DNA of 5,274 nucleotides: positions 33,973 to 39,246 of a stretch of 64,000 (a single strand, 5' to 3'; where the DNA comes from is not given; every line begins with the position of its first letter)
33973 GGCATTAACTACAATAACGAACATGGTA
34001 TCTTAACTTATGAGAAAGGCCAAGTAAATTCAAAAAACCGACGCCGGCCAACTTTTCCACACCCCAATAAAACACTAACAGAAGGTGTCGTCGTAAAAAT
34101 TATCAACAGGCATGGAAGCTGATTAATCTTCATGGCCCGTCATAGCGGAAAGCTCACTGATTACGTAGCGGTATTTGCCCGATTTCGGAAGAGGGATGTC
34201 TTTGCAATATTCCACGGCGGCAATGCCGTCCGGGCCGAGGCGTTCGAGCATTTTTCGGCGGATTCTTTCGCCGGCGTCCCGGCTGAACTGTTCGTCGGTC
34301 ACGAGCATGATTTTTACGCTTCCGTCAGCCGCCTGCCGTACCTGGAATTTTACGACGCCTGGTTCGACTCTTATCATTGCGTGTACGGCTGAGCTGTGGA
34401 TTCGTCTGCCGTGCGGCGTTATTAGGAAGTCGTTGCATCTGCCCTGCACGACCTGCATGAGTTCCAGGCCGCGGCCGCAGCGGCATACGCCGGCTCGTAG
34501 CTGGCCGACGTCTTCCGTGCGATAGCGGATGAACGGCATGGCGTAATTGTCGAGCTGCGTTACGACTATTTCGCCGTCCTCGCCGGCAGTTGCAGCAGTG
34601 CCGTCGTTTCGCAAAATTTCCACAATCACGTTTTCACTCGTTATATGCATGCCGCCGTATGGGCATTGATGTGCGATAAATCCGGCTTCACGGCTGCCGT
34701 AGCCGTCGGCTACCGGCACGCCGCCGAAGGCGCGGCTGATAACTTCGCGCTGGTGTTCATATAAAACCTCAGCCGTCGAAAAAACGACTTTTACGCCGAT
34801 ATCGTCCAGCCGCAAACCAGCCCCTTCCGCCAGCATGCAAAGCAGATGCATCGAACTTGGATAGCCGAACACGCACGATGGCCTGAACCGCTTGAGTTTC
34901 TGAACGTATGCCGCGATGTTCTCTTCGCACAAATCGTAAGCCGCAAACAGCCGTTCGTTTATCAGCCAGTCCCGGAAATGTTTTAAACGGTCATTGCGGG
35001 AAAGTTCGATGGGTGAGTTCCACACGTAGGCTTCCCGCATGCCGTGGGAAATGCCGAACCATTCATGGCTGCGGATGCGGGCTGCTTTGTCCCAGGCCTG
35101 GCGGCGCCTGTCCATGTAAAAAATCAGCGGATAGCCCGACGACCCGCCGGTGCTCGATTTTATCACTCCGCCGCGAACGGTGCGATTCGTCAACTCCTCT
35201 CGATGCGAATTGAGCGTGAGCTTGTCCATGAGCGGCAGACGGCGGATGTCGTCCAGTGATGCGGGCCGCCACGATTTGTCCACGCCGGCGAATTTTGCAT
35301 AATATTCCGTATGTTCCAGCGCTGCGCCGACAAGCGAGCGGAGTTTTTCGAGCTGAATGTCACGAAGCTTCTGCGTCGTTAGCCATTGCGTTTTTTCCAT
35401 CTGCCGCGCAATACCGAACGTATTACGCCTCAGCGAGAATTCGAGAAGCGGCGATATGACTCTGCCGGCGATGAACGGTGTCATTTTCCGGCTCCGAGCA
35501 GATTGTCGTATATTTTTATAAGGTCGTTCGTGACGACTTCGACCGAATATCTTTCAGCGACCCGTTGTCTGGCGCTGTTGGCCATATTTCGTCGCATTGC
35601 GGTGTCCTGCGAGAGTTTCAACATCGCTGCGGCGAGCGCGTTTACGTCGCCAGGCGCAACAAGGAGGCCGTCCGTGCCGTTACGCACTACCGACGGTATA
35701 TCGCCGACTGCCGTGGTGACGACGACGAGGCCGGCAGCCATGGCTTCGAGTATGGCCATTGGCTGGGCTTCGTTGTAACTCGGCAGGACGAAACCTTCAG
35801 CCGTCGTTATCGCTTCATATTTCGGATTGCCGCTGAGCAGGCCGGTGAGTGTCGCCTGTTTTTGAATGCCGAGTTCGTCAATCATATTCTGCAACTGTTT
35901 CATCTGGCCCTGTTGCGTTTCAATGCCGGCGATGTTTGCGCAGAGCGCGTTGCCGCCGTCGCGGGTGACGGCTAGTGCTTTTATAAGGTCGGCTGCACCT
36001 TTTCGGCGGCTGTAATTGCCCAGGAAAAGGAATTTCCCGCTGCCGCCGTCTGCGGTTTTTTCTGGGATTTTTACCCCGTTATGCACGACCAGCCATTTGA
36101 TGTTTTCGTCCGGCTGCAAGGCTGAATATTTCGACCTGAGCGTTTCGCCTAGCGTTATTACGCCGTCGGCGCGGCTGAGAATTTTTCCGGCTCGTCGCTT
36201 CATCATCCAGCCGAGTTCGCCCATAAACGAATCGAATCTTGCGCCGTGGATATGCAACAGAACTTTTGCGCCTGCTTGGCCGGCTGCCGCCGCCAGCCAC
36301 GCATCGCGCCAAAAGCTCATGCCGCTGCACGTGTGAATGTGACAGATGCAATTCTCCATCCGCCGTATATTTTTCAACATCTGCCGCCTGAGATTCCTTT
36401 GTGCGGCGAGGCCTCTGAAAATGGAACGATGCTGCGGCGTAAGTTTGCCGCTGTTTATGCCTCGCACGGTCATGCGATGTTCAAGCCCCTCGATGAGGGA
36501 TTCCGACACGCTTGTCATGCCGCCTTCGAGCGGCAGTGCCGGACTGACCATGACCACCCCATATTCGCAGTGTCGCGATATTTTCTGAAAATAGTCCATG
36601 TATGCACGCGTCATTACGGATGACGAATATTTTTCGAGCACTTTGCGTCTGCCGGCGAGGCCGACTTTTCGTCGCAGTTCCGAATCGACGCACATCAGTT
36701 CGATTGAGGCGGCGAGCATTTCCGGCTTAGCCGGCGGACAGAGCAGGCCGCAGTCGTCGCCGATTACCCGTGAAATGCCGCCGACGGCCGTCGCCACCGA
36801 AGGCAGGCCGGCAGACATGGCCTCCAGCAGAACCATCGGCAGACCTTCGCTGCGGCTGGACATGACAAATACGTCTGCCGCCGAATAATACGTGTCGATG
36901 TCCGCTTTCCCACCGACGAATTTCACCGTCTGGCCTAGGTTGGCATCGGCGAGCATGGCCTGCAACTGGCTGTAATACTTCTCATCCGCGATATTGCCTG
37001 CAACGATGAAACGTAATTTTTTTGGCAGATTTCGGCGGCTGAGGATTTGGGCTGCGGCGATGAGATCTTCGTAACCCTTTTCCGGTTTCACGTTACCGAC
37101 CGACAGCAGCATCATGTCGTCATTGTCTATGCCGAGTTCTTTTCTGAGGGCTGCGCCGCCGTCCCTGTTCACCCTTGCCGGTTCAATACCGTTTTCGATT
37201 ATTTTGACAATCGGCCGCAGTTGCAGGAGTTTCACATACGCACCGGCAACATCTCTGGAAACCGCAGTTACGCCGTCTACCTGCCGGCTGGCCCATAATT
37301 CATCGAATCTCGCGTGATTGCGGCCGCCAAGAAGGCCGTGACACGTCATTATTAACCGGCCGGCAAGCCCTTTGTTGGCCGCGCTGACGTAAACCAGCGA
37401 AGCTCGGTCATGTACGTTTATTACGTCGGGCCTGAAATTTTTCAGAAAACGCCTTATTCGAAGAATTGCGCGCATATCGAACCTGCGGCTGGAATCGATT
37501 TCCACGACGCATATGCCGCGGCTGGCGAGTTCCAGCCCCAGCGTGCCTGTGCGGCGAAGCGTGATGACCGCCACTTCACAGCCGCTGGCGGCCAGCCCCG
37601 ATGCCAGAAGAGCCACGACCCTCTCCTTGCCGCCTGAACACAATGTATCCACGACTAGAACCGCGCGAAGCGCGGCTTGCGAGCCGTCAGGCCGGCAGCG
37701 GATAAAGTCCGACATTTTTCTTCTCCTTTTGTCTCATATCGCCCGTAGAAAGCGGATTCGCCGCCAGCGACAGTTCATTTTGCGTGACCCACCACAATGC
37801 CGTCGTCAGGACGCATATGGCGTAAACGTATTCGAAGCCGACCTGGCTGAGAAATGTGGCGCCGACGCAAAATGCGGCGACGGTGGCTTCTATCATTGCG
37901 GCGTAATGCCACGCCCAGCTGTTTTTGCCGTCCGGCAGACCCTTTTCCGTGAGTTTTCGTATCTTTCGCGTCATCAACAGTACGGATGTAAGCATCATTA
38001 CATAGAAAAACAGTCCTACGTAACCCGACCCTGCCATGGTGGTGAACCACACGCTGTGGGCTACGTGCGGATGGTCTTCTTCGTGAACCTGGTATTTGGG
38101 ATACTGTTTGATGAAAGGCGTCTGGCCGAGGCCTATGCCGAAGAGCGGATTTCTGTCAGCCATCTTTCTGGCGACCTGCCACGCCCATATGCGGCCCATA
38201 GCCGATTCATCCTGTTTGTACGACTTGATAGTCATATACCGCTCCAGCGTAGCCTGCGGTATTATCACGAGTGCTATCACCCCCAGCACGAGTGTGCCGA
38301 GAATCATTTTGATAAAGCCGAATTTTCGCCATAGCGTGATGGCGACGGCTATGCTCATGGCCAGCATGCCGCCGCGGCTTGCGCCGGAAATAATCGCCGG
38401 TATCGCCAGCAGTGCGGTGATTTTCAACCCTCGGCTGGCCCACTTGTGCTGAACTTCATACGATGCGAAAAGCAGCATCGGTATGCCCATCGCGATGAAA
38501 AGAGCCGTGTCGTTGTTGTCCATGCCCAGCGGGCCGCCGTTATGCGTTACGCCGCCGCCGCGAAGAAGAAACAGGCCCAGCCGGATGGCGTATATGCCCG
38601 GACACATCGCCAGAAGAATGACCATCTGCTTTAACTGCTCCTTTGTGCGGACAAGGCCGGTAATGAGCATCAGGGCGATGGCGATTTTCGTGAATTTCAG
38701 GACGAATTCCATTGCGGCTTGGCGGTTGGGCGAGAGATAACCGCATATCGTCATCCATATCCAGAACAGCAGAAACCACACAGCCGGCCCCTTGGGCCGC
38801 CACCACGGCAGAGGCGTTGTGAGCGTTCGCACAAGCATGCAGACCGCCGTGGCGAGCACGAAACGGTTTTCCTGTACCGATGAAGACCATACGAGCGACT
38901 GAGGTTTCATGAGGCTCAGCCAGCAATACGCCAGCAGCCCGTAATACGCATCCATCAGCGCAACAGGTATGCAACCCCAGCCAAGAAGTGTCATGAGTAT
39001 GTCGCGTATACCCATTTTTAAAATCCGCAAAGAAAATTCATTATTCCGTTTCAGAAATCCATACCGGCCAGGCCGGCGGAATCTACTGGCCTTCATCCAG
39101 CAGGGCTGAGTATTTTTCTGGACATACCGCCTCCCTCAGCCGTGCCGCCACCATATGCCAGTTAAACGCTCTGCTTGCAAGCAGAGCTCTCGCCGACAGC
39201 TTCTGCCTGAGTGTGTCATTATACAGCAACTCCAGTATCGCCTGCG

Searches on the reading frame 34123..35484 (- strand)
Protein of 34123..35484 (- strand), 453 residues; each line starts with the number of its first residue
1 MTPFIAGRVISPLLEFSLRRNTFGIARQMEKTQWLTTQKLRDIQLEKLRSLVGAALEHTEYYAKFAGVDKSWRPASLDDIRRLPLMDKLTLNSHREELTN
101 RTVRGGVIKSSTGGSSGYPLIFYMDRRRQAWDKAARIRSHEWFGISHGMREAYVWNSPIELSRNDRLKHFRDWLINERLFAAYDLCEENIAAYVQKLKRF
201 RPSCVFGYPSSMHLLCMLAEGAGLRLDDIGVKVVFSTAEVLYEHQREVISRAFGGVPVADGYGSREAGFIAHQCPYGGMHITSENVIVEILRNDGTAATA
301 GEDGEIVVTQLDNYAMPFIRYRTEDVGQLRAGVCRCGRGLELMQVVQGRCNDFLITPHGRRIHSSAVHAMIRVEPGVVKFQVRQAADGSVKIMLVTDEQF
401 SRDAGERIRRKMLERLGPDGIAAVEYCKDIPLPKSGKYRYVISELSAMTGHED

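Call 8: search_protein_families(library=ncbifam, proteins=[window:34123-35484:-], max_evalue=0.001)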
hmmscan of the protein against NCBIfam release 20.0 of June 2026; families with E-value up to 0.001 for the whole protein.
window:34123-35484:- (453 aa): 6 families
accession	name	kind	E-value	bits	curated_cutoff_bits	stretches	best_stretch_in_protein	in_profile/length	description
NF045666.1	DVU1553_fam_AMP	equivalog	7.4e-36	123.9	300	2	188-349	169-330/331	DVU_1553 family AMP-dependent CoA ligase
NF041878.1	paak_haloarch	equivalog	7.7e-26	90.6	700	1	208-416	179-393/427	phenylacetate--CoA ligase PaaK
NF053551.1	FlxY_rubin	equivalog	1.5e-23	83.3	520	1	196-387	163-359/424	flexirubin biosynthesis putative acyl-CoA ligase FlxY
NF041217.1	BagE_FevW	exception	6.6e-20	71.5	800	1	197-387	159-350/424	bagremycin/ferroverdin synthetase BagE/FevW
TIGR02155.1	PA_CoA_ligase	equivalog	5.9e-19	67.9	646.3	1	193-393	159-360/422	phenylacetate--CoA ligase PaaK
TIGR02304.1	aden_form_hyp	equivalog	7.9e-18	64.6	251.9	1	181-397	168-378/430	F390 synthetase-related protein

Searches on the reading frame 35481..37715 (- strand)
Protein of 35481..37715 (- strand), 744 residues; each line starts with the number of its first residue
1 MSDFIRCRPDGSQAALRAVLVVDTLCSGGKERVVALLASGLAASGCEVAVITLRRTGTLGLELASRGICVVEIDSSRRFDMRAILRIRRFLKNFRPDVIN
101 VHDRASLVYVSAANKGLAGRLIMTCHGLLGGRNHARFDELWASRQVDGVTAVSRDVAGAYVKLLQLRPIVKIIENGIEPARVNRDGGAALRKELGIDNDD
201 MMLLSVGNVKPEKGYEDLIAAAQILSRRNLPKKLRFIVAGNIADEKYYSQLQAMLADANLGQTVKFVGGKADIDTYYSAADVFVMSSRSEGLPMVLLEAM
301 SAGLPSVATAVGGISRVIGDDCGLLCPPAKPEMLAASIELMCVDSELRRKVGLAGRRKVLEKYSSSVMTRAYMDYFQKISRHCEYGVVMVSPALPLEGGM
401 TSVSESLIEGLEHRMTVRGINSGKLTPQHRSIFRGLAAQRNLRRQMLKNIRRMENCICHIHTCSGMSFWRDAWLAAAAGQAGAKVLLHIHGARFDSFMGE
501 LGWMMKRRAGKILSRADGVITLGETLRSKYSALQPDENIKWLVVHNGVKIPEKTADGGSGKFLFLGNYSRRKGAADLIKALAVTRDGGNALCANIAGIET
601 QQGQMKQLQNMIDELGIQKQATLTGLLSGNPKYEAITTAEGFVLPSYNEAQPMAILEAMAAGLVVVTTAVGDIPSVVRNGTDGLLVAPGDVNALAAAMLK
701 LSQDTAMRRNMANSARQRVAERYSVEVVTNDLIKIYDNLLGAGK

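Call 8: search_protein_families(library=ncbifam, proteins=[window:35481-37715:-], max_evalue=0.001)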
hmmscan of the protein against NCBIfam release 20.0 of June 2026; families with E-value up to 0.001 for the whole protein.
window:35481-37715:- (744 aa): 42 families (the best 25 are shown)
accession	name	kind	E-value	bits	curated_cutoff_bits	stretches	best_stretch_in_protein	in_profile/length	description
TIGR03088.1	stp2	hypoth_equivalog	1.2e-70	238.5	409.05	2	21-378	7-372/374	TIGR03088 family PEP-CTERM/XrtA system glycosyltransferase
NF041876.1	EPS_EpsE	equivalog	5.5e-66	223.4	400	2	561-727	216-384/389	exopolysaccharide biosynthesis GT4 family glycosyltransferase EpsE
TIGR03999.1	thiol_BshA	equivalog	1.7e-52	178.6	273.7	2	120-379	115-373/375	N-acetyl-alpha-D-glucosaminyl L-malate synthase BshA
TIGR02149.1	glgA_Coryne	subfamily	1.1e-41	143.3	302.4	2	135-379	134-390/391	glycogen synthase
NF038295.1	EPS_HpsP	equivalog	7.4e-41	140.4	550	2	560-739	208-387/388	hormogonium polysaccharide biosynthesis glycosyltransferase HpsP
TIGR03449.1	mycothiol_MshA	equivalog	7.7e-40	137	462.5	2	563-739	224-403/406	D-inositol-3-phosphate glycosyltransferase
NF047684.1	TeichurnBiosyTuaC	equivalog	2.5e-38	132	550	2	145-379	164-389/391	teichuronic acid biosynthesis protein TuaC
TIGR04047.1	MSMEG_0565_glyc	hypoth_equivalog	6.2e-36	124.3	259.85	2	37-377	21-372/373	MSMEG_0565 family glycosyltransferase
NF038229.1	Glyco4_Geo_Pelo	equivalog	1.9e-32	112.6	400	2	116-379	79-336/338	GPMC system family 4 glycosyltransferase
NF053787.1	GlcN_PG_synth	equivalog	8.2e-30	103.8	480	2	187-379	184-359/361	N-acetylglucosaminyl phosphatidylglycerol synthase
TIGR04157.1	glyco_rSAM_CFB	subfamily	6.6e-28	97.8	400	2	146-373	170-403/406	TIGR04157 family glycosyltransferase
NF012028.0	PRK15484.1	subfamily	7.2e-28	97.7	618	2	169-374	162-373/380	lipopolysaccharide N-acetylglucosaminyltransferase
NF041010.1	glycosy_Agl16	equivalog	2.1e-27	95.9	575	2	494-739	112-351/352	glycosylation protein Agl16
NF038011.1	PelF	equivalog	4.3e-27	95.3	100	2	173-374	285-487/489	GT4 family glycosyltransferase PelF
TIGR04063.1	stp3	hypoth_equivalog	5e-27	94.8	442.05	2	143-379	155-395/397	TIGR04063 family PEP-CTERM/XrtA system glycosyltransferase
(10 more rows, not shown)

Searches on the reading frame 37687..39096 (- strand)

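Call 8: search_protein_families(library=ncbifam, proteins=[window:37687-39096:-], max_evalue=0.001)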
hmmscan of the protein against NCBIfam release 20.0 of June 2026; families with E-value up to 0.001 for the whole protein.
window:37687-39096:- (469 aa): 2 families
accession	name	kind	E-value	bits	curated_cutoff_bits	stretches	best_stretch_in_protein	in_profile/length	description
TIGR03097.1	PEP_O_lig_1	hypoth_equivalog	9.4e-65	219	188.1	1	31-434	1-403/408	putative O-glycosylation ligase, exosortase A system-associated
TIGR00947.1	2A73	equivalog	6.4e-14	51.8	366.4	1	205-390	182-380/425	IctB family putative bicarbonate transporter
